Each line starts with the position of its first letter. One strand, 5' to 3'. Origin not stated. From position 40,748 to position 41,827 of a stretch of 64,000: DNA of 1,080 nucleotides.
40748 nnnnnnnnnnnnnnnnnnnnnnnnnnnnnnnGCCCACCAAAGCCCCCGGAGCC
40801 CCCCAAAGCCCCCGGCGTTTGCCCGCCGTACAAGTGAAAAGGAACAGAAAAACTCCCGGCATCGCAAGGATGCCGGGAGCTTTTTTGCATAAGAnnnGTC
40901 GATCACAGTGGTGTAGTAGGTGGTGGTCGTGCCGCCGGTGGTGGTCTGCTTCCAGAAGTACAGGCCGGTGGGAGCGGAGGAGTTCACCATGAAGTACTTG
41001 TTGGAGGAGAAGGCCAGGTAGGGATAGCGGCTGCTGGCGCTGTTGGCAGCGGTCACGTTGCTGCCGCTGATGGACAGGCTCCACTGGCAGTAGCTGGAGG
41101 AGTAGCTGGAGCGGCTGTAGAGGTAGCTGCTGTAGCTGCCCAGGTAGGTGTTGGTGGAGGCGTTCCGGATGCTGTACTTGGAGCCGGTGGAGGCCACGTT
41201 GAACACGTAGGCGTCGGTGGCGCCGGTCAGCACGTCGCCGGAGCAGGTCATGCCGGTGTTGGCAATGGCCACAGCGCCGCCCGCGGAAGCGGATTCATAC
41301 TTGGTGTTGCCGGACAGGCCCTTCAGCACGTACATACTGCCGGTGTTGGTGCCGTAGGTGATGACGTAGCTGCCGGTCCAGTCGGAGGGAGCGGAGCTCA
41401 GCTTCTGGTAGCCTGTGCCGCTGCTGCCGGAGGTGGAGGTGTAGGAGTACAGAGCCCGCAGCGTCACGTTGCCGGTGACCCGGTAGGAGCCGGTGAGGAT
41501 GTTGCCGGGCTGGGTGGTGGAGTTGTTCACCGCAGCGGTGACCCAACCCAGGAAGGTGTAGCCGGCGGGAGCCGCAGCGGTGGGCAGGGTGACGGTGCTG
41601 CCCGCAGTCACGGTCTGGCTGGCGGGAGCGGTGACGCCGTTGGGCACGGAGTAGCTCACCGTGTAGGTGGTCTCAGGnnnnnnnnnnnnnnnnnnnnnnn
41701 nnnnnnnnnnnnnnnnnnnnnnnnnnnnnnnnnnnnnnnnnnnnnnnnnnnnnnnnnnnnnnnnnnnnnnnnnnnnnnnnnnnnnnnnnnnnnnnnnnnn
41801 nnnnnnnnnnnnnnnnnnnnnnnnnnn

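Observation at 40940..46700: Unrecognised module of about 160 aa present five times across the two proteases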

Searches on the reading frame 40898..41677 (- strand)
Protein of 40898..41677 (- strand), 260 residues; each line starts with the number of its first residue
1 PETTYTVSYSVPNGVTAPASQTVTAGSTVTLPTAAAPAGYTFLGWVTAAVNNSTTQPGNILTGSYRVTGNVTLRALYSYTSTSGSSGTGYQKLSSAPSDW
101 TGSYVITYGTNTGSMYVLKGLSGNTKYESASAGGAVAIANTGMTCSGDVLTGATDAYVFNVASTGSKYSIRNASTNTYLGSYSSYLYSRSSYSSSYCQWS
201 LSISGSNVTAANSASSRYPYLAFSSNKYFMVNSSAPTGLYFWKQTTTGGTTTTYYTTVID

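Call 60: predict_structure(alignment_id=A5)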
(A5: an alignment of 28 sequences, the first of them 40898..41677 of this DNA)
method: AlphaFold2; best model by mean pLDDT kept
length: 260 residues; sequences in the alignment: 28
mean_pLDDT: 90.6   pTM: 0.65
mean pLDDT of the five models: 90.6, 89.5, 89.5, 89.1, 88.5
residues with pLDDT >= 90: 195; 70-90: 47; 50-70: 11; < 50: 7
segments of 3 or more residues with pLDDT < 50: 83-86, 247-249
pLDDT, mean of each block of 10 residues (from residue 1): 93 92 94 92 95 89 94 95 58 92 94 85 94 93 87 93 96 98 95 96 95 93 96 95 71 84
secondary structure, 60 per line:
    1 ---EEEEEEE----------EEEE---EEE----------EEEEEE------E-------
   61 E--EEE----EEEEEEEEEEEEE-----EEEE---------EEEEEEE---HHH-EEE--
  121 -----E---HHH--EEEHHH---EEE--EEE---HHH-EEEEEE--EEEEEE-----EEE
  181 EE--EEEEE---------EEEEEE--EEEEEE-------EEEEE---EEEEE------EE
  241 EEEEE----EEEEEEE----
elements in order: E4-10 E21-24 E28-30 E41-46 E64-66 E71-83 E89-92 E102-108 E116-118 E135-137 E144-146 E149-151 E159-164 E167-172 E178-182 E185-189 E199-204 E207-212 E220-224 E228-232 E239-245 E250-256
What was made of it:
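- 40898..41416 (-): Module copy M2 (subtype T, C-terminal) in the metalloprotease, aa 943-1115; the protein ends ............. Two-domain AlphaFold model in call 60 (pLDDT 90.6; the tail forms a strand at model residues 250-256).
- Checked: (i) The module extends about 10 residues further, through a 'T-x-YYTT' tail that forms a beta-strand in the two-domain model (call 60).
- In the two-domain model both domains are confident, the linker has pLDDT<50 and pTM is 0.65, which indicates a flexible joint (call 60).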
